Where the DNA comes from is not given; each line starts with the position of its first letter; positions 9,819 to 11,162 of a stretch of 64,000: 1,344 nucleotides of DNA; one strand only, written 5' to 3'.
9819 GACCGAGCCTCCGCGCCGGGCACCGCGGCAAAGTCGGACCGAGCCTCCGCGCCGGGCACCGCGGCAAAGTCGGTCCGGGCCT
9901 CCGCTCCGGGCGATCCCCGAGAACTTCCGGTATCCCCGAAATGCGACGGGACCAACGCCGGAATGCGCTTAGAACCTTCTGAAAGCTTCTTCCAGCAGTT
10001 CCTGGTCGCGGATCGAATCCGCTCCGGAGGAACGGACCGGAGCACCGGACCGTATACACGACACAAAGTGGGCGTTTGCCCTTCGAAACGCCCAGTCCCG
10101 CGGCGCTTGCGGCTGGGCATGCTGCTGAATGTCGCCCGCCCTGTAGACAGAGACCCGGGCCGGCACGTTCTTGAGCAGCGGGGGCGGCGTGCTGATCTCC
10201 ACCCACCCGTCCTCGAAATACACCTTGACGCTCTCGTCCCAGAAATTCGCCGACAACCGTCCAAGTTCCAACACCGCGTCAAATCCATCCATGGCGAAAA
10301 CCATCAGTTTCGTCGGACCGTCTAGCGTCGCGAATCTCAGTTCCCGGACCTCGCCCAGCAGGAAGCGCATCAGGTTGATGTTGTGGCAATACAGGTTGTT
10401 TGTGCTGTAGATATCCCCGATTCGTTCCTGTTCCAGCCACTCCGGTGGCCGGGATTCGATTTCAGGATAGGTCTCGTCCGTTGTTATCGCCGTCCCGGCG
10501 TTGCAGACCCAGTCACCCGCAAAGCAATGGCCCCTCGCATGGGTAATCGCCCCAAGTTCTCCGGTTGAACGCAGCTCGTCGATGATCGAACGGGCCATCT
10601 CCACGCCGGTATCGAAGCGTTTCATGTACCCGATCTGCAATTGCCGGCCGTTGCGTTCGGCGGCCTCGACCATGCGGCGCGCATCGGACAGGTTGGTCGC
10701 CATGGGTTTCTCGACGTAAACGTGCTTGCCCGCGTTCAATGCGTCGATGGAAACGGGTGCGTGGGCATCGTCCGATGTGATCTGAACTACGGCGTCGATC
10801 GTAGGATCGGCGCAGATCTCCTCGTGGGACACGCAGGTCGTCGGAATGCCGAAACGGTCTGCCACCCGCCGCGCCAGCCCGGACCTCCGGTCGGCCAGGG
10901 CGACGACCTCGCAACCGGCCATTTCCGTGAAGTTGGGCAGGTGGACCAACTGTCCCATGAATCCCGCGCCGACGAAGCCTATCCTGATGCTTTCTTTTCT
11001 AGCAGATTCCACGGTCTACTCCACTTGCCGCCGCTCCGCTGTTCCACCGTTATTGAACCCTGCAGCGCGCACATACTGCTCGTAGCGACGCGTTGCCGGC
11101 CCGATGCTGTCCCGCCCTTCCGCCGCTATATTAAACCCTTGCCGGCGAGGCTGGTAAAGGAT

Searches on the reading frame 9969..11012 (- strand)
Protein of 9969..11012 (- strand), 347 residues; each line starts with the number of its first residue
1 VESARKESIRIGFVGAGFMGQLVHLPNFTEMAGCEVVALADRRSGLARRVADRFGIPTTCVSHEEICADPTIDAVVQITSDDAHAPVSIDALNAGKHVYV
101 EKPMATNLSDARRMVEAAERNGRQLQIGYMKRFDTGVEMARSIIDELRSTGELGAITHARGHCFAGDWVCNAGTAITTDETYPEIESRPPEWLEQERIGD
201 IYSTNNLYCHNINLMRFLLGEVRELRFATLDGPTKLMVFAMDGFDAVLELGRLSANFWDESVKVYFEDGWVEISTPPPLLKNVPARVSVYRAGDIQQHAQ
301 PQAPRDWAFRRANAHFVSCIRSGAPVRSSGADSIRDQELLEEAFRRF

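Call 11: find_encoding_contigs(protein=window:9969-11012:-, flank=10000, max_places=10)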
Protein window:9969-11012:- (347 aa): no gene with exactly this product is on record in the collection.

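Call 17: search_protein_families(library=pfam, proteins=[window:9969-11012:-])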
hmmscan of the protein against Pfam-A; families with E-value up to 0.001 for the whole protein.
window:9969-11012:- (347 aa): 2 families
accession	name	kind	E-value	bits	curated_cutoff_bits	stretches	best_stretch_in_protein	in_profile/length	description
PF01408.29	GFO_IDH_MocA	-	2.7e-27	96.3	24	1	9-129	1-120/120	Oxidoreductase family, NAD-binding Rossmann fold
PF03447.22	NAD_binding_3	-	6.6e-08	33.7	24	1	12-125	3-113/116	Homoserine dehydrogenase, NAD binding domain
